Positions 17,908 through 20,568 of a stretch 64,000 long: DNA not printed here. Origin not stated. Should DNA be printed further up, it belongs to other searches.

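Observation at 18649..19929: ZnuA-type zinc-binding lipoprotein with an approx 380-aa beta-propeller-like module inserted inside its His-rich loop (possible built-in AztD/ZinT-like metallochaperone)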

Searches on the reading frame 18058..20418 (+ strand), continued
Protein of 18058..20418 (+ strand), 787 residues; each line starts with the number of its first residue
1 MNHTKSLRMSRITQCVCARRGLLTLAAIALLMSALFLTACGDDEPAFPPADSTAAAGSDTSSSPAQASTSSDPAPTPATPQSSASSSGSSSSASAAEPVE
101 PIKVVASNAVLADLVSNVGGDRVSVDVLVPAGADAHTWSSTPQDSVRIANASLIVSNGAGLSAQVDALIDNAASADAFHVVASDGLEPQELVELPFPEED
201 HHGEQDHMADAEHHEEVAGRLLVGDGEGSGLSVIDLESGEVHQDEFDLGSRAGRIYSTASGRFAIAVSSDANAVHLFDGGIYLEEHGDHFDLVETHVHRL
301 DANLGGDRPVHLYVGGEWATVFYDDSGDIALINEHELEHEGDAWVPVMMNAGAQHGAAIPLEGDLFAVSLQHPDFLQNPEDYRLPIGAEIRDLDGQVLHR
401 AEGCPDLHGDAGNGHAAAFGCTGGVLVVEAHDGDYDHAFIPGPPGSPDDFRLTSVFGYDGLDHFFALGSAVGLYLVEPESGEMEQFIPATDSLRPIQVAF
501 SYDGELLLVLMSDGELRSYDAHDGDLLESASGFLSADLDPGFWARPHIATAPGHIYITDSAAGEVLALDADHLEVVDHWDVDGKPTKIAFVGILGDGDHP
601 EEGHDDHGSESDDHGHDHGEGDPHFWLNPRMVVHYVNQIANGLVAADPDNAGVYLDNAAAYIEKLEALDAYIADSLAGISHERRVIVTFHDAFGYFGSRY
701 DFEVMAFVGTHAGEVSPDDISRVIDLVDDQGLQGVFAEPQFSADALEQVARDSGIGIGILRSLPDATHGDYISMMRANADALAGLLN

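Call 16: search_solved_structures(query=window:18058-20418:+, max_evalue=1e-31, show_alignments=3)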
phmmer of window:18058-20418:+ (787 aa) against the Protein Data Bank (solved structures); distinct sequences matched with E-value up to 1e-31: 3.
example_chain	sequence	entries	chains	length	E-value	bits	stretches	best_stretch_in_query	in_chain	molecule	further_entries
5kzj_A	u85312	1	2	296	7.4e-34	120.3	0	619-786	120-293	Periplasmic solute binding protein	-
5w56_A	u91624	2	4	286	1.5e-32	116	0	618-786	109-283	Periplasmic solute binding protein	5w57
5hx7_A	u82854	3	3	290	9.6e-32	113.3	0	619-782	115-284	Manganese-binding lipoprotein MntA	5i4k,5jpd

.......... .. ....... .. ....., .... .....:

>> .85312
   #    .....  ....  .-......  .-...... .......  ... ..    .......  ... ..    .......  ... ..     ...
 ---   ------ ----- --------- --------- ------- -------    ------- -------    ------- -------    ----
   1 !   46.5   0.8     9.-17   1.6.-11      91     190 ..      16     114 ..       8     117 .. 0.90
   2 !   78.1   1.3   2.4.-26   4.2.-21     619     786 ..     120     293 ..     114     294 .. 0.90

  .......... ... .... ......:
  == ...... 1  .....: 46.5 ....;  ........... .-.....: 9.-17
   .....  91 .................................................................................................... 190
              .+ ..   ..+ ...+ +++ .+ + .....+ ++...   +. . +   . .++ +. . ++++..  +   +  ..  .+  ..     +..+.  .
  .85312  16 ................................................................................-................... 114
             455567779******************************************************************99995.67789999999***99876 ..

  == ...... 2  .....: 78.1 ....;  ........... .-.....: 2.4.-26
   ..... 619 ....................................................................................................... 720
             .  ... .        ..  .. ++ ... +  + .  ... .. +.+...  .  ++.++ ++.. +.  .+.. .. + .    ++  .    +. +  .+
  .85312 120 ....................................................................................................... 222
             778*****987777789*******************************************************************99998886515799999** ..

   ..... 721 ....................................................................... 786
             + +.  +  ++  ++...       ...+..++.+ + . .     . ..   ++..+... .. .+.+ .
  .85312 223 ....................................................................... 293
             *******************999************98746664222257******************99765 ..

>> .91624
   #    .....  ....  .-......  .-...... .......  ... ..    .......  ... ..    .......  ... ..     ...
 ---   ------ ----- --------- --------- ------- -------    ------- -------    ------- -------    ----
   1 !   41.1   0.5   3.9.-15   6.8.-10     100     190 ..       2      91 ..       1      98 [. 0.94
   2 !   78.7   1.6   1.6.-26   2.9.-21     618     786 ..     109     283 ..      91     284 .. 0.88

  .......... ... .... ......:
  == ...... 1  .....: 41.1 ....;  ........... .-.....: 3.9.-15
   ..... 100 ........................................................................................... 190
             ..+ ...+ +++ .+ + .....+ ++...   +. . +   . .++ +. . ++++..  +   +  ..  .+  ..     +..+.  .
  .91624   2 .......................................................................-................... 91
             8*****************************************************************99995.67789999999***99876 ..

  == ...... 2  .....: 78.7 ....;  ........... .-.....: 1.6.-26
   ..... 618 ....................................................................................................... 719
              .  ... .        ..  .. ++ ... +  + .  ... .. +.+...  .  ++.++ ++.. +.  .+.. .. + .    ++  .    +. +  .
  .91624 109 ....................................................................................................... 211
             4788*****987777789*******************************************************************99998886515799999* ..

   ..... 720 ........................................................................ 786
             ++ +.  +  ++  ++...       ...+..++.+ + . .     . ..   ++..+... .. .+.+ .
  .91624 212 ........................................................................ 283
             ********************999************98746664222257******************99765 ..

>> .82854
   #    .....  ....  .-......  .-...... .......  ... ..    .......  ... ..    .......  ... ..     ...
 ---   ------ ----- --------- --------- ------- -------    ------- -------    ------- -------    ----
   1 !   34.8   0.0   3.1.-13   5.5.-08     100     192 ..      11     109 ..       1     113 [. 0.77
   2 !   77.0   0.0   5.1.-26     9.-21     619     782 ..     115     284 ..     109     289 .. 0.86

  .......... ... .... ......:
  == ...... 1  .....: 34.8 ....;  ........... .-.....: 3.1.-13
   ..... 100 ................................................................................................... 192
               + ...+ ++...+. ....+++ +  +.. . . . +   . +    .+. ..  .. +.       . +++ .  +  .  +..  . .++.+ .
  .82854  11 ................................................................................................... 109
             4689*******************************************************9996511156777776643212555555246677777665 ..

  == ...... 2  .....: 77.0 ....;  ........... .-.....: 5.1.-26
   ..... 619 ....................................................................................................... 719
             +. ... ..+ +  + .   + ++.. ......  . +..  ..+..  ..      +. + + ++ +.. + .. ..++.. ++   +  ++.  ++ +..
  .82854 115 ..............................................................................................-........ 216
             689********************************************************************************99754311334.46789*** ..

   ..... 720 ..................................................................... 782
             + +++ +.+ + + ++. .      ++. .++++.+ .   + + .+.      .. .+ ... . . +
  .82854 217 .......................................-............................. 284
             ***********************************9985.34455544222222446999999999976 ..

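Call 20: find_related_loci(query=window:18058-20418:+, collection=genome_contigs, flank=8000)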
Query window:18058-20418:+ (787 aa) in genome_contigs; peptide patterns used: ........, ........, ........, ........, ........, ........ (x = any residue, [..] = any of these).
128 stretches matched a pattern; 82 encode a relative of the query (tblastn E <= 1e-3); the best 80 are kept; 80 distinct loci.
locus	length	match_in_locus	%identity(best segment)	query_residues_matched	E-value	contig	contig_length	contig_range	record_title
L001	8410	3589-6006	75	1-787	0e+0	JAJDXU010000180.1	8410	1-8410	MAG: Dehalococcoidia bacterium isolate jk18x27bins.51 k141_102732, whole genome shotgun sequence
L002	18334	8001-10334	74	1-787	0e+0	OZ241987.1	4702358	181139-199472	MAG: Dehalococcoidia bacterium isolate afbfe9c5-f9ba-4a69-93a8-a54741e06a32 genome assembly, chromosome: 1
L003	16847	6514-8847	74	1-787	0e+0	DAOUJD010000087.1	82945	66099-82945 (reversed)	MAG TPA_asm: Dehalococcoidia bacterium isolate S32_242 k113_2750271, whole genome shotgun sequence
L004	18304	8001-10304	74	29-787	0e+0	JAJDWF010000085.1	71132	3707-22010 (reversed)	MAG: Dehalococcoidia bacterium isolate jk18x22bins.99 k141_724830, whole genome shotgun sequence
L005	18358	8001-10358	72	18-786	0e+0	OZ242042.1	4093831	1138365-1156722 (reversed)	MAG: Dehalococcoidia bacterium isolate f9cecd87-683c-406e-b8e3-528e430a091d genome assembly, chromosome: 1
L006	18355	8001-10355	69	1-785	0e+0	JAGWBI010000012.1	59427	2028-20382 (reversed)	MAG: Dehalococcoidia bacterium isolate 277c_29 scaffold_599, whole genome shotgun sequence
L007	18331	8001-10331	70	38-787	0e+0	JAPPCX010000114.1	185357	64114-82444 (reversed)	MAG: Chloroflexota bacterium isolate IRC4_bin_11 NODE_77_length_185357_cov_10.9643, whole genome shotgun sequence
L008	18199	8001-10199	71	38-787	0e+0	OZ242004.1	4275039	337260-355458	MAG: Dehalococcoidia bacterium isolate 6092164f-d889-4bea-886a-f75bca8a53ef genome assembly, chromosome: 1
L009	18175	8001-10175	70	40-787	0e+0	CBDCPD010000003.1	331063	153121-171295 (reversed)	MAG: Dehalococcoidia bacterium isolate 65858962-d3d5-450c-8d97-e4733050bb2d genome assembly, contig: contig_3, whole gen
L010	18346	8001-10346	69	3-787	0e+0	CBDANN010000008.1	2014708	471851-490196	MAG: Dehalococcoidia bacterium isolate bab385ab-22f5-4112-b3d4-ef8e4049cb71 genome assembly, contig: contig_8, whole gen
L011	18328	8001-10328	68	5-775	0e+0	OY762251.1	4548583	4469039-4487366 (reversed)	MAG: Dehalococcoidia bacterium isolate d71b8fac-47d3-446e-896e-fb0c20447f33 genome assembly, chromosome: 1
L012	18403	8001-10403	69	6-787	0e+0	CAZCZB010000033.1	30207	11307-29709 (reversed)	MAG TPA_asm: uncultured Dehalococcoidia bacterium isolate SRP109090_co1_5 genome assembly, contig: NODE_1994_length_3020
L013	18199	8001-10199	70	40-787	0e+0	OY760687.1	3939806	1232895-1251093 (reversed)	MAG: Dehalococcoidia bacterium isolate f61cd74f-1a2a-4ce7-9ca1-272438b93162 genome assembly, chromosome: 1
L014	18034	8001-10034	74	102-787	0e+0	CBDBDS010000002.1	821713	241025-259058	MAG: Dehalococcoidia bacterium isolate f8bda5a5-7022-4204-9cdc-196a94cbeb23 genome assembly, contig: contig_2, whole gen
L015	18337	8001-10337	68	5-787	0e+0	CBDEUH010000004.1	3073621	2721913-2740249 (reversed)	MAG: Dehalococcoidia bacterium isolate bfea76a8-140f-4873-bc2f-160740800df5 genome assembly, contig: contig_4, whole gen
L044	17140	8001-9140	71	216-596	2e-173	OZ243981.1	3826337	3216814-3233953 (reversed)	MAG: uncultured Pedosphaera sp. isolate 3c3bcd29-09cb-4248-805a-399234c8352e genome assembly, chromosome: 1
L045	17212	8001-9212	62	188-596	1e-164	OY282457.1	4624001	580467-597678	MAG: uncultured Candidatus Binatia bacterium genome assembly, chromosome: 1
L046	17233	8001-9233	64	198-609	5e-163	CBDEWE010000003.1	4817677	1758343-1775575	MAG: uncultured Candidatus Binatia bacterium isolate a8241130-b51f-4fa7-9d5c-c617c4ae5504 genome assembly, contig: conti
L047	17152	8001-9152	66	215-598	2e-156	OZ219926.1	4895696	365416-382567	MAG: Thermodesulfobacteriota bacterium isolate 21442c6b-cc68-4f82-8039-a5361455a999 genome assembly, chromosome: 3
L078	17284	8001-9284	31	212-613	6e-36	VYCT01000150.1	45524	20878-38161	MAG: Candidatus Poribacteria bacterium isolate SB0675_bin_22 NODE_357_length_45524_cov_11.752777, whole genome shotgun s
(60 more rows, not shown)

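Call 37: find_encoding_contigs(protein=P0009, flank=8000, max_places=2)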
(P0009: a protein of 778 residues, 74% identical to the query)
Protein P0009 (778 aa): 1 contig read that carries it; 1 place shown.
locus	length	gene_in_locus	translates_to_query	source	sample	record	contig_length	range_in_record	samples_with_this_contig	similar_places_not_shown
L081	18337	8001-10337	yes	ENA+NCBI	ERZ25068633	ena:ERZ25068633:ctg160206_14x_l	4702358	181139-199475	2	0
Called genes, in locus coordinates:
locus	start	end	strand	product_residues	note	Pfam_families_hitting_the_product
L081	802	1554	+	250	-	PF00561:Abhydrolase_1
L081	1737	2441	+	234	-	PF02811:PHP (weak), PF13263:PHP_C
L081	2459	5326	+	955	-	PF00929:RNase_T, PF00270:DEAD, PF04851:ResIII (faint), PF13307:Helicase_C_2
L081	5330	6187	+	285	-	PF07934:OGG_N, PF00730:HhH-GPD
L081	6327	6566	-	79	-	PF09723:Zn_ribbon_8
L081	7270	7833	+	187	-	PF01475:FUR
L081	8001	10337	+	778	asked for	PF01297:ZnuA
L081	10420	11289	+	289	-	PF00950:ABC-3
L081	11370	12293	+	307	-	PF11376:DUF3179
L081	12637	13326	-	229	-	PF00989:PAS, PF13188:PAS_8 (weak), PF08448:PAS_4, PF13426:PAS_9, PF00196:GerE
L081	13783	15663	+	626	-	PF00496:SBP_bac_5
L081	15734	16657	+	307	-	PF19300:BPD_transp_1_N, PF00528:BPD_transp_1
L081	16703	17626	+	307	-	PF00528:BPD_transp_1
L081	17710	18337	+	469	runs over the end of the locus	PF13360:PQQ_2, PF01011:PQQ (faint), PF13570:Beta-prop_ACSF4, PF13360:PQQ_2, PF13570:Beta-prop_ACSF4, PF13360:PQQ_2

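Call 38: find_encoding_contigs(protein=window:18058-20418:+, flank=10000, max_places=3)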
Protein window:18058-20418:+ (787 aa): no gene with exactly this product is on record in the collection.

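Call 39: predict_structure(alignment_id=A1)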
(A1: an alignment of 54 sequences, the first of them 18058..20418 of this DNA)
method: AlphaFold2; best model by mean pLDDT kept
length: 787 residues; sequences in the alignment: 54
mean_pLDDT: 77.0   pTM: 0.52
mean pLDDT of the five models: 77.0, 76.1, 74.6, 73.0, 72.4
residues with pLDDT >= 90: 295; 70-90: 286; 50-70: 81; < 50: 125
segments of 3 or more residues with pLDDT < 50: 1-19, 37-47, 49-63, 65-98, 198-215, 285-289, 596-617
pLDDT, mean of each block of 10 residues (from residue 1): 31 45 66 53 35 27 29 37 26 43 91 94 92 74 85 80 74 82 57 54 33 53 91 93 93 87 90 91 55 81 84 90 90 89 88 85 92 88 90 93 86 91 93 90 86 90 91 93 92 90 94 95 95 86 84 92 94 94 92 54 33 43 78 87 90 94 94 92 82 78 73 63 77 79 64 76 87 94 89
secondary structure, 60 per line:
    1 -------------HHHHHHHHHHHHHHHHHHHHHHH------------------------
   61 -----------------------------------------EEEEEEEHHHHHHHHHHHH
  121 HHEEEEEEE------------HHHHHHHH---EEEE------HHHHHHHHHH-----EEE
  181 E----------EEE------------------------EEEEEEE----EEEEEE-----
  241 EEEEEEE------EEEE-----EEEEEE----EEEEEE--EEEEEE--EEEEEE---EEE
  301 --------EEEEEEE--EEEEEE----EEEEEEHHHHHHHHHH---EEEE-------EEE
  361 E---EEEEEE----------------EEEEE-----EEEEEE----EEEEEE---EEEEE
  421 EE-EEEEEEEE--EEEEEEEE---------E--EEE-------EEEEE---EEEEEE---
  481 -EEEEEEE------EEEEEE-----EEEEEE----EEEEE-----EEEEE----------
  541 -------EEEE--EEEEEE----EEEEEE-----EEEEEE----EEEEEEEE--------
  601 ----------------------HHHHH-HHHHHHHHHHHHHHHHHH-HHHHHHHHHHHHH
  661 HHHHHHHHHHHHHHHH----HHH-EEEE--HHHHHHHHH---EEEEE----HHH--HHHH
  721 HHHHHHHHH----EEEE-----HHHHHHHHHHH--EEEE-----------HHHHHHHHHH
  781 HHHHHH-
elements in order (helices of 4 or more, strands of 3 or more residues): H14-36 E102-108 H109-122 E123-129 H142-149 E153-156 H163-172 E178-181 E192-194 E219-225 E230-235 E241-247 E254-257 E263-268 E273-278 E281-286 E289-294 E298-300 E309-315 E318-323 E328-333 H334-343 E347-350 E358-361 E365-370 E387-391 E397-402 E407-412 E416-422 E424-431 E434-441 E454-456 E464-468 E472-477 E482-488 E495-500 E506-511 E516-520 E526-530 E548-551 E554-559 E564-569 E575-580 E585-592 H623-627 H629-646 H648-676 E685-688 H691-699 E703-707 H717-729 E734-737 H743-753 E756-759 H771-786
